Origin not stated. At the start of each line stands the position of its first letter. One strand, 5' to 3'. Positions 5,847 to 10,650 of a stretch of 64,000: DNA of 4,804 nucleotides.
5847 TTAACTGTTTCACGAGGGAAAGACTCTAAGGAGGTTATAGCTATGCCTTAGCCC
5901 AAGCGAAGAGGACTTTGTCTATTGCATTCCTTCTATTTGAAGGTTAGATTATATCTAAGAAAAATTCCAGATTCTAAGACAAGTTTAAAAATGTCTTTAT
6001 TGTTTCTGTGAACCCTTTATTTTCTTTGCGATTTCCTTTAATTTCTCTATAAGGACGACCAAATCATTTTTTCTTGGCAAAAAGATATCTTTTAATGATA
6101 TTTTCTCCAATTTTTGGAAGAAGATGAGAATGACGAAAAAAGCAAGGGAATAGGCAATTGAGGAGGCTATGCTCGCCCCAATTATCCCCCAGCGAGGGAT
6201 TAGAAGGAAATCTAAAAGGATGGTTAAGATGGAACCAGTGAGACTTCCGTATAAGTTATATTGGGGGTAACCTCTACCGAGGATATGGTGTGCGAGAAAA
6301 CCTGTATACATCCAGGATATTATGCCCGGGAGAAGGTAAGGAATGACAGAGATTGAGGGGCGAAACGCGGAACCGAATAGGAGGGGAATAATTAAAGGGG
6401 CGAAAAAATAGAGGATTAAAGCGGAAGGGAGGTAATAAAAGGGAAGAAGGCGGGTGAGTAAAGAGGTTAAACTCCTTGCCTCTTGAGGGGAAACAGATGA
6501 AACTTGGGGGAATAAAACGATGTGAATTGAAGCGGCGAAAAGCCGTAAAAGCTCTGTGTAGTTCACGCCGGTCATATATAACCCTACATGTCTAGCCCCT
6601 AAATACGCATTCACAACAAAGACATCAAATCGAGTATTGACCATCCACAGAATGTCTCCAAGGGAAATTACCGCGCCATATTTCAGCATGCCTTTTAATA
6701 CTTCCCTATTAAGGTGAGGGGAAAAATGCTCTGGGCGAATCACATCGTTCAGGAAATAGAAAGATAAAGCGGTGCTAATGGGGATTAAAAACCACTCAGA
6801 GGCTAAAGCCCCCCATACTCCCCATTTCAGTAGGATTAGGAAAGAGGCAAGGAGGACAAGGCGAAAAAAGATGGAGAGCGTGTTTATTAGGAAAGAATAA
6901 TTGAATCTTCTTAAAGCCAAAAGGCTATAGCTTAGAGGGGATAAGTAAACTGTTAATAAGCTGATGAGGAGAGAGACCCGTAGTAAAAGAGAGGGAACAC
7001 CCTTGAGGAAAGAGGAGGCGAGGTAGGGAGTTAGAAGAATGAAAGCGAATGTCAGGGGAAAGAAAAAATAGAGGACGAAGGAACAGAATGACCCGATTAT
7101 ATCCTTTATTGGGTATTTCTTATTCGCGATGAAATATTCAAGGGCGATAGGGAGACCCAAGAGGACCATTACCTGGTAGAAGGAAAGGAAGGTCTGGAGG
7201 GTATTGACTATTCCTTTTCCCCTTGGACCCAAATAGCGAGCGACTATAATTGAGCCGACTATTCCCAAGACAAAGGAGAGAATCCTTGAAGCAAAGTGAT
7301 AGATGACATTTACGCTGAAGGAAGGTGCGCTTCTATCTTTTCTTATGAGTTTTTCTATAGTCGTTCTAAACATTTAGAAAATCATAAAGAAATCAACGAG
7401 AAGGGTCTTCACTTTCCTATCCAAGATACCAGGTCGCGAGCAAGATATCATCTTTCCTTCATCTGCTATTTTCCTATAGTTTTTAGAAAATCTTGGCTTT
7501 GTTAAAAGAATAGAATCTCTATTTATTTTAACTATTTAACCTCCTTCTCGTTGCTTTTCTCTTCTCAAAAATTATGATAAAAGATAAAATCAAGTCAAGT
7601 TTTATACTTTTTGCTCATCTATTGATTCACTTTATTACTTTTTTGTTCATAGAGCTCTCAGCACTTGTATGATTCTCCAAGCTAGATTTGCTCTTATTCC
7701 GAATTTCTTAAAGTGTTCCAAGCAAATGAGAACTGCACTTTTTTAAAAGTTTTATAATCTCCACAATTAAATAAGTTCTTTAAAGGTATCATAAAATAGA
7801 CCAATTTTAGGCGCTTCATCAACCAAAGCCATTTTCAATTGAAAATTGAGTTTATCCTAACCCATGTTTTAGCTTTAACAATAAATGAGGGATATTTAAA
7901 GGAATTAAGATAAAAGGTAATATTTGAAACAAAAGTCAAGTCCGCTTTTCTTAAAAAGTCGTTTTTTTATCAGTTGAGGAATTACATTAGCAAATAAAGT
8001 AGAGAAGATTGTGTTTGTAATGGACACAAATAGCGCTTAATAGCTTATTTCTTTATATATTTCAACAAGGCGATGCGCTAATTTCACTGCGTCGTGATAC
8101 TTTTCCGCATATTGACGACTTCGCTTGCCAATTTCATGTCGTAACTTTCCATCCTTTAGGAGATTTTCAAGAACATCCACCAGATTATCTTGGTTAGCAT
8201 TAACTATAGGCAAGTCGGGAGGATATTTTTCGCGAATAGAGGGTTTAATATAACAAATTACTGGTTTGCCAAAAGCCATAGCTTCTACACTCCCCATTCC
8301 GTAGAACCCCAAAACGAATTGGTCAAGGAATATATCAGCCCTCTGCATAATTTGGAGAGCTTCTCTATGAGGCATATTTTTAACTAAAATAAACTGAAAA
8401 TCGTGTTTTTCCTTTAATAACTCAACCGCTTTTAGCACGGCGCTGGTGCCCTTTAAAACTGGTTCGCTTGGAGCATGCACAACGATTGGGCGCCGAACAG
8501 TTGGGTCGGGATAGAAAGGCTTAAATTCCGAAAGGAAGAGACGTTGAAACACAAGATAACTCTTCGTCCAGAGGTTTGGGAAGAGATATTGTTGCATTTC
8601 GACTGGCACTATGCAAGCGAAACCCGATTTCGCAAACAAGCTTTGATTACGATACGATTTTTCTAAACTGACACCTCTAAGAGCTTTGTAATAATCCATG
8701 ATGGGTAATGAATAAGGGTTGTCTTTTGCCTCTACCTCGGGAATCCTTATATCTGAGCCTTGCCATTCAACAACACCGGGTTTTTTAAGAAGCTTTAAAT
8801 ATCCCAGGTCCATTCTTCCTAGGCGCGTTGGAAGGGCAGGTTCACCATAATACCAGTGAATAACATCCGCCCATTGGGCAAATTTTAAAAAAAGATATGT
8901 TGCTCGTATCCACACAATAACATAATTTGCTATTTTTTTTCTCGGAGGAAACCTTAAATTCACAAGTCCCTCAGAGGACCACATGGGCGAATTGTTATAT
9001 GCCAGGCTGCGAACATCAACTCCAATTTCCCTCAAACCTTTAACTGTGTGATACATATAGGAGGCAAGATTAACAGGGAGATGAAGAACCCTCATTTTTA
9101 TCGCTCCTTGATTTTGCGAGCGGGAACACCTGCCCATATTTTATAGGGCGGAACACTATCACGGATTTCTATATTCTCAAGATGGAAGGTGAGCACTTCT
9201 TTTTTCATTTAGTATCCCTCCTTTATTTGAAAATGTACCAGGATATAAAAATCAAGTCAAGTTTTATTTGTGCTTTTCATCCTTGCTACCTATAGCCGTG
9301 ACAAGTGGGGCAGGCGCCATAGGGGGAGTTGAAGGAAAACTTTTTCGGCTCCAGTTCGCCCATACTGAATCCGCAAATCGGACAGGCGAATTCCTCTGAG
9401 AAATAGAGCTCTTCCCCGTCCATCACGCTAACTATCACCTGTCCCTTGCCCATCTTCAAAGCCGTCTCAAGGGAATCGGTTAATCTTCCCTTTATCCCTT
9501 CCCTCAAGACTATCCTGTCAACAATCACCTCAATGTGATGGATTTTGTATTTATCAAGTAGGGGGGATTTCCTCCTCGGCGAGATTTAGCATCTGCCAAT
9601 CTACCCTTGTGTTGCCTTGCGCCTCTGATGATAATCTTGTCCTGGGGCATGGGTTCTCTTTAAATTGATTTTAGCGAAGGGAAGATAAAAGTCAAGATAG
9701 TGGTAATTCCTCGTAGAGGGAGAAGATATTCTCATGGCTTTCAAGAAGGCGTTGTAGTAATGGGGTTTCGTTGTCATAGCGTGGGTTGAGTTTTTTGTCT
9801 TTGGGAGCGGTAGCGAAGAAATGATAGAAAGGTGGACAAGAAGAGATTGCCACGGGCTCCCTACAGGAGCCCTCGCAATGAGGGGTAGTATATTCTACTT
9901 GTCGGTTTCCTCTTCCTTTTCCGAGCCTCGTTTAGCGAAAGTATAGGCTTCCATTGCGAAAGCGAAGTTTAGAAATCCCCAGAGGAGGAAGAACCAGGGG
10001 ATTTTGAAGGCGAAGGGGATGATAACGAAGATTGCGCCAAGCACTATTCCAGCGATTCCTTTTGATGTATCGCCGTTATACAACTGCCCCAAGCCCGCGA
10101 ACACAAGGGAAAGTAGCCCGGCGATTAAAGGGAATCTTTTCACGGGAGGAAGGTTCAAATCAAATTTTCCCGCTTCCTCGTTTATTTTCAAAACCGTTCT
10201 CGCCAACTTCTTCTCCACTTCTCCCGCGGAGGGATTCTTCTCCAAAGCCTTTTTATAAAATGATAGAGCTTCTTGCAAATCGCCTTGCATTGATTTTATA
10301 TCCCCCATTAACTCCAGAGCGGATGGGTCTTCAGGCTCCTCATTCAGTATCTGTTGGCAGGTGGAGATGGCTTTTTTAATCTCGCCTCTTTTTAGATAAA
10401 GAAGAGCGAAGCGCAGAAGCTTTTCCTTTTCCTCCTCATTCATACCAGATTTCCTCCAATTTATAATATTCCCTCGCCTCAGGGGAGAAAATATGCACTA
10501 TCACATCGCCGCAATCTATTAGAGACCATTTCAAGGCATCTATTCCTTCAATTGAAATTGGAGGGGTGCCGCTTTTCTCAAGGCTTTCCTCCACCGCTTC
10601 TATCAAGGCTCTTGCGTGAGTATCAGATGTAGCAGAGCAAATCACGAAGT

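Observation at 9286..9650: Degraded uvrA relic: N-terminal 14 codons joined to a zinc-finger segment (around residues 225-300), with the remaining 85% or so of the gene absent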

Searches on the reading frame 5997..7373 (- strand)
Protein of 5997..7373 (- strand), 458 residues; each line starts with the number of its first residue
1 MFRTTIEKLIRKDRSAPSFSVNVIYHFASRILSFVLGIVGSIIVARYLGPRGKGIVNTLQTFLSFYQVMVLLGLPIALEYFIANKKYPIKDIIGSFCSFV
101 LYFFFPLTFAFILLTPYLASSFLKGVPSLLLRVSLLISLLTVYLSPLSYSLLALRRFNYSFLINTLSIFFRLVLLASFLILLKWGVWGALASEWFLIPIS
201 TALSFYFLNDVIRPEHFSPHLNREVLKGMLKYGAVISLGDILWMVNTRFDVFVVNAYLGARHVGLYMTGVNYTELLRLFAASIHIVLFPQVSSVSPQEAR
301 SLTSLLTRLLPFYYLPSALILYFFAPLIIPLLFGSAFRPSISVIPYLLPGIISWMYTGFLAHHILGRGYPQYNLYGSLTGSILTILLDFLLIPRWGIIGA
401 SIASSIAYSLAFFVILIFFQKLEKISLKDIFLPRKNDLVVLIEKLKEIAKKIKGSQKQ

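Call 21: search_protein_families(library=pfam, proteins=[window:5997-7373:-], max_evalue=0.00001)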
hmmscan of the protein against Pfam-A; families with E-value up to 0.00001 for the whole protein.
window:5997-7373:- (458 aa): 2 families
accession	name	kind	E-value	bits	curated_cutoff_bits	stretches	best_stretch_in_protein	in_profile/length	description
PF13440.11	Polysacc_synt_3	-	1.6e-17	64.1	23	1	43-341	1-292/293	Polysaccharide biosynthesis protein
PF01943.22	Polysacc_synt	-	1.4e-15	57.9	28.2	1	22-293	4-272/274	Polysaccharide biosynthesis protein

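Call 23: find_encoding_contigs(protein=window:5997-7373:-, flank=10000, max_places=10)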
Protein window:5997-7373:- (458 aa): 5 contigs read that carry it; 3 places shown.
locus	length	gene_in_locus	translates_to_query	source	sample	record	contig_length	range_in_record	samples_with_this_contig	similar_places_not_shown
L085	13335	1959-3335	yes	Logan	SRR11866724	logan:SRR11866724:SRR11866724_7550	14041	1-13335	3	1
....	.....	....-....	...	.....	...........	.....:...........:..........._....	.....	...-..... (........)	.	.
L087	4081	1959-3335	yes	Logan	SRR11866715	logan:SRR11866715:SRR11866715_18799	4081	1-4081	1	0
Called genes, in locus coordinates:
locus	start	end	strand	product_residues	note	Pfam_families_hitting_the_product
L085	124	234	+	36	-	-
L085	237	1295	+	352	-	PF00534:Glycos_transf_1, PF13524:Glyco_trans_1_2 (weak)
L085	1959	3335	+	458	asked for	PF01943:Polysacc_synt, PF13440:Polysacc_synt_3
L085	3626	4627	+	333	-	PF01073:3Beta_HSD, PF01370:Epimerase, PF02719:Polysacc_synt_2, PF04321:RmlD_sub_bind, PF05368:NmrA, PF07993:NAD_binding_4, PF13460:NAD_binding_10, PF16363:GDP_Man_Dehyd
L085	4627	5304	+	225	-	PF02585:PIG-L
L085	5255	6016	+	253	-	PF08889:WbqC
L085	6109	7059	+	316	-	PF00155:Aminotran_1_2 (weak), PF01041:DegT_DnrJ_EryC1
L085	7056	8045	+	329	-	PF00953:Glycos_transf_4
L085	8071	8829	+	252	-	PF04989:RMNT_CmcI, PF13578:Methyltransf_24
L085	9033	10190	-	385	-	PF13439:Glyco_transf_4, PF13477:Glyco_trans_4_2, PF13579:Glyco_trans_4_4, PF20706:GT4-conflict (faint), PF00534:Glycos_transf_1, PF13692:Glyco_trans_1_4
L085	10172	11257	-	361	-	PF01075:Glyco_transf_9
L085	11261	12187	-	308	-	PF13641:Glyco_tranf_2_3 (weak), PF00535:Glycos_transf_2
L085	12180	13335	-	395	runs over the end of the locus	PF04932:Wzy_C (weak)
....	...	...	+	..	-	-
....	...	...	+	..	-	-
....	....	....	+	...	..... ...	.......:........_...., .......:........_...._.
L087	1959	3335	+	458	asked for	PF01943:Polysacc_synt, PF13440:Polysacc_synt_3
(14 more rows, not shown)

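Call 47: list_cluster_members(proteins=[window:5997-7373:-, window:8037-9095:-, window:9895-10443:-, window:10841-12001:-, P0126, window:48184-50967:-])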
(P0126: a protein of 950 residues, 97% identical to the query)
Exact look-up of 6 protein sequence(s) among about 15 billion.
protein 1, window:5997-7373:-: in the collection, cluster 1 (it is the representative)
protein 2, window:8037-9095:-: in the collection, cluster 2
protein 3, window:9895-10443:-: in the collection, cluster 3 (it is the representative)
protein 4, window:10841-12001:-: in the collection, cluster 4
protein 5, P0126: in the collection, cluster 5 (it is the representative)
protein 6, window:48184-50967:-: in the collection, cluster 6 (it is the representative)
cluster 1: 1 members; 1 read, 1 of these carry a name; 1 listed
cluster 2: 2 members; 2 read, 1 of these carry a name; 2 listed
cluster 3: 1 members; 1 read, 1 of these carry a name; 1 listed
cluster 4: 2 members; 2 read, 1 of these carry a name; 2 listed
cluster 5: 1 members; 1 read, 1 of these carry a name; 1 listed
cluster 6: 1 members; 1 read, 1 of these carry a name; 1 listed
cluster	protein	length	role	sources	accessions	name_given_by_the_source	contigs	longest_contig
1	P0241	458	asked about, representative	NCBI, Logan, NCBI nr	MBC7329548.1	oligosaccharide flippase family protein [bacterium]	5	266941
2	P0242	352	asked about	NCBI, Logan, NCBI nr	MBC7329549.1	glycosyltransferase [bacterium]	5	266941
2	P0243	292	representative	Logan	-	-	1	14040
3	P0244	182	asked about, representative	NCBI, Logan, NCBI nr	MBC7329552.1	tetratricopeptide repeat protein [bacterium]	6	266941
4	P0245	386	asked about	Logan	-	-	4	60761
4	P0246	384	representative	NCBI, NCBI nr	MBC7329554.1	LCP family protein [bacterium]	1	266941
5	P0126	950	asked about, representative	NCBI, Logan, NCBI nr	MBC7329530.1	excinuclease ABC subunit UvrA [bacterium]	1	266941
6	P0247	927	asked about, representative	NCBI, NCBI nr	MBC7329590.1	isoleucine--tRNA ligase [bacterium]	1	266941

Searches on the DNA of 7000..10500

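Call 63: search_rna_families(source=window, start=7000, end=10500, threshold=evalue, max_evalue=1)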
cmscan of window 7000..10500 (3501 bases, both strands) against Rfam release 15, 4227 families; matches with E-value up to 1: 0.
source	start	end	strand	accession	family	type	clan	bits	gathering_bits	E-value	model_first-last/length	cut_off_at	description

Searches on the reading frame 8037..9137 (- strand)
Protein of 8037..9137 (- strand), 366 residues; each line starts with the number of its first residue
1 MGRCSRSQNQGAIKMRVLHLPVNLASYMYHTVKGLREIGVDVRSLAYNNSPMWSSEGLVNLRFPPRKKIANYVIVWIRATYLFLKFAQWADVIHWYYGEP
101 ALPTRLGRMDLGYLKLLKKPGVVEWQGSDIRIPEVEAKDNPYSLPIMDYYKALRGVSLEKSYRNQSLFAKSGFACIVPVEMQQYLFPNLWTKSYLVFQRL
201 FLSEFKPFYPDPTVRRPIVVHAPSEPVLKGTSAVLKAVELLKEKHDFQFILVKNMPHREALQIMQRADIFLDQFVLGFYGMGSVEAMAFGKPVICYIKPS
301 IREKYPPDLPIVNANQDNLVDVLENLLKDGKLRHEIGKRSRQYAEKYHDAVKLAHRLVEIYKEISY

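Call 21: search_protein_families(library=pfam, proteins=[window:8037-9137:-], max_evalue=0.00001)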
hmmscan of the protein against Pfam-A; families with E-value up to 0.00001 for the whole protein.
window:8037-9137:- (366 aa): 2 families
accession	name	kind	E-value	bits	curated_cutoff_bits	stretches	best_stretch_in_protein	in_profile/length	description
PF00534.26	Glycos_transf_1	-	1.6e-08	34.7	26.4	1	238-342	62-171/172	Glycosyl transferases group 1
PF13524.12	Glyco_trans_1_2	-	1e-06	29.2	25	1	253-357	33-142/144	Glycosyl transferase-like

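Call 40: find_encoding_contigs(protein=window:8037-9095:-, flank=4000, max_places=10)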
Protein window:8037-9095:- (352 aa): 5 contigs read that carry it; 4 places shown.
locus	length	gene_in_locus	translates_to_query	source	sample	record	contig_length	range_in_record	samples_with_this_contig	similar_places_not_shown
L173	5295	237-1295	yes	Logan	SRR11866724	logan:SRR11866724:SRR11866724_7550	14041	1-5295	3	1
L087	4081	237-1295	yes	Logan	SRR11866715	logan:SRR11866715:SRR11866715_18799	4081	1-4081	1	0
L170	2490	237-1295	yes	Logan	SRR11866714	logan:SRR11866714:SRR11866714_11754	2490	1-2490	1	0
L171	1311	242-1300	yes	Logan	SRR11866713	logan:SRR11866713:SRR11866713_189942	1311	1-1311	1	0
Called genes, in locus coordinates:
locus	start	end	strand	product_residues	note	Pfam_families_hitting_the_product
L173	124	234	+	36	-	-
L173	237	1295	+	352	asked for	PF00534:Glycos_transf_1, PF13524:Glyco_trans_1_2 (weak)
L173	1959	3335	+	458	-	PF01943:Polysacc_synt, PF13440:Polysacc_synt_3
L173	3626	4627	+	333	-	PF01073:3Beta_HSD, PF01370:Epimerase, PF02719:Polysacc_synt_2, PF04321:RmlD_sub_bind, PF05368:NmrA, PF07993:NAD_binding_4, PF13460:NAD_binding_10, PF16363:GDP_Man_Dehyd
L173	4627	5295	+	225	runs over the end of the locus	PF02585:PIG-L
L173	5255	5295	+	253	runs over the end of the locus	PF08889:WbqC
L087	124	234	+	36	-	-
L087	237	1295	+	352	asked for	PF00534:Glycos_transf_1, PF13524:Glyco_trans_1_2 (weak)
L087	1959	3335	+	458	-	PF01943:Polysacc_synt, PF13440:Polysacc_synt_3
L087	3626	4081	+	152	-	?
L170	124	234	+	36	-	-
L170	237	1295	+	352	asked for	PF00534:Glycos_transf_1, PF13524:Glyco_trans_1_2 (weak)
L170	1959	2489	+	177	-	?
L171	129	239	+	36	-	-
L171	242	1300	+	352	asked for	PF00534:Glycos_transf_1, PF13524:Glyco_trans_1_2 (weak)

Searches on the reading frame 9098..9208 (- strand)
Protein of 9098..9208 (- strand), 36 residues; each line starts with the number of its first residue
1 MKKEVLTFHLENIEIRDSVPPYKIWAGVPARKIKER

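Call 7: search_protein_families(library=ncbifam, proteins=[window:9101-9208:-], max_evalue=0.1)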
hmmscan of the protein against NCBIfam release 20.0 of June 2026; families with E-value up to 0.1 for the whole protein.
seq(36 aa): 1 family
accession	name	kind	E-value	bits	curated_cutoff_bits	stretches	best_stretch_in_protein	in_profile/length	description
TIGR03308.1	phn_thr-fam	hypoth_equivalog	0.034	14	201.65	1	16-36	142-162/204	phosphonate metabolim protein, transferase hexapeptide repeat family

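Call 34: find_encoding_contigs(protein=window:9098-9208:-, flank=3000, max_places=10)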
Protein window:9098-9208:- (36 aa): 6 contigs read that carry it; 4 places shown.
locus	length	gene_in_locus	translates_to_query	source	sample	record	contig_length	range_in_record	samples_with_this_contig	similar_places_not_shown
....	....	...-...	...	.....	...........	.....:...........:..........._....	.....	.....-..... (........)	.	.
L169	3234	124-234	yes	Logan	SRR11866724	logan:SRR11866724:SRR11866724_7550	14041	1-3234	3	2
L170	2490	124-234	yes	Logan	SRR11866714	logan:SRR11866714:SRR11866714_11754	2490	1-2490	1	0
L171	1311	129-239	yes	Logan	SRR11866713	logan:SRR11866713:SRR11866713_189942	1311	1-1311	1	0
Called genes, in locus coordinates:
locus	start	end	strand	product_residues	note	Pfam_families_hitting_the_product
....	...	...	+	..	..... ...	-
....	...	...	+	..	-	-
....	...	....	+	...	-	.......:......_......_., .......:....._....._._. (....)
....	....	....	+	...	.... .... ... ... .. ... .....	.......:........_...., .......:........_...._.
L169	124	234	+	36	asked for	-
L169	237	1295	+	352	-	PF00534:Glycos_transf_1, PF13524:Glyco_trans_1_2 (weak)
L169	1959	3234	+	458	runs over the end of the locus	PF01943:Polysacc_synt, PF13440:Polysacc_synt_3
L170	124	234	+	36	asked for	-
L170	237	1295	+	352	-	PF00534:Glycos_transf_1, PF13524:Glyco_trans_1_2 (weak)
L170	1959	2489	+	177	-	?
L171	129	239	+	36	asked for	-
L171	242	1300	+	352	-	PF00534:Glycos_transf_1, PF13524:Glyco_trans_1_2 (weak)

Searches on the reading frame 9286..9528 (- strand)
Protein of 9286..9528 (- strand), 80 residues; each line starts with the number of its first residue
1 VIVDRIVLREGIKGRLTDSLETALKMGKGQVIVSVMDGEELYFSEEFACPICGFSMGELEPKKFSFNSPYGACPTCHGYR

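Call 22: find_encoding_contigs(protein=window:9286-9528:-, flank=10000, max_places=10)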
Protein window:9286-9528:- (80 aa): no gene with exactly this product is on record in the collection.

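Call 48: list_cluster_members(proteins=[L172:2918-3976:+, L174:9033-10190:-, L174:10172-11257:-, L174:11261-12187:-, L174:12180-13367:-, window:9286-9528:-, window:9525-9650:-, window:9098-9208:-, window:10436-10729:-, window:503-1261:-])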
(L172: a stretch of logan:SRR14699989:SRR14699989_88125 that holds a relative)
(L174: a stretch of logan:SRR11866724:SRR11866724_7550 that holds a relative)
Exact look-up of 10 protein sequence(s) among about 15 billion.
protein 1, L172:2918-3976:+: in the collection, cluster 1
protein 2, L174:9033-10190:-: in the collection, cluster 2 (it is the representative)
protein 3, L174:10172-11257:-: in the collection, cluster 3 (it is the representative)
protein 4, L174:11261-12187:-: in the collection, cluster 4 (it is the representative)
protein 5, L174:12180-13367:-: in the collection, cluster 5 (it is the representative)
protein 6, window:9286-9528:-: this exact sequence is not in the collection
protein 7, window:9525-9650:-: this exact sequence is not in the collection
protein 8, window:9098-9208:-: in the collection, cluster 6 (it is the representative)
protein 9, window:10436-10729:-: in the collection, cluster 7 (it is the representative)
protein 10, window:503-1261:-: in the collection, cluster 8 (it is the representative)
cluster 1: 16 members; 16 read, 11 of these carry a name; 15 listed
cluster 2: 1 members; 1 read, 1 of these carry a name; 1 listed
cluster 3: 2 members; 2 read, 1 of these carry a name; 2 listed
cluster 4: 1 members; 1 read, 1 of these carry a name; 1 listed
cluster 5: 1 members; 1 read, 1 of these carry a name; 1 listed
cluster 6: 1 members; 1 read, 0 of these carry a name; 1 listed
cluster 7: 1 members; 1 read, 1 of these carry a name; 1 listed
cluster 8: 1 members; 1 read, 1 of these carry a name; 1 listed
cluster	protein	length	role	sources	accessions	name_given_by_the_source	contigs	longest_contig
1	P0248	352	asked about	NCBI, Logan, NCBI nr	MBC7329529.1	redox-regulated ATPase YchF [bacterium]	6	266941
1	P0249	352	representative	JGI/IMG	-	GTP-binding protein YchF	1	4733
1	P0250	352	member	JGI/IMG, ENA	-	GTP-binding protein YchF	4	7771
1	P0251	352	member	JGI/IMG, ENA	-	GTP-binding protein YchF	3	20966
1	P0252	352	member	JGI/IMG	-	GTP-binding protein YchF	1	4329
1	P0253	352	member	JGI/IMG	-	hypothetical protein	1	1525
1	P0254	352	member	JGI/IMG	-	GTP-binding protein YchF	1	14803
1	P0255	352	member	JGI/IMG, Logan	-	GTP-binding protein YchF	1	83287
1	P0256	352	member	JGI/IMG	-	GTP-binding protein YchF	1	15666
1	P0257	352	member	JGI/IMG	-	GTP-binding protein YchF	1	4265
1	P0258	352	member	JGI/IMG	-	GTP-binding protein YchF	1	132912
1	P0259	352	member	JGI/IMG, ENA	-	-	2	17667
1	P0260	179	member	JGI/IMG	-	-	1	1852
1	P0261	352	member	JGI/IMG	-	-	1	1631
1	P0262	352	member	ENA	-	-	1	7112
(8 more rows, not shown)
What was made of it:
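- Tried and rejected: After calls 47-48, the intact copy in the same genome explains them equally well, so I dropped that inference.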
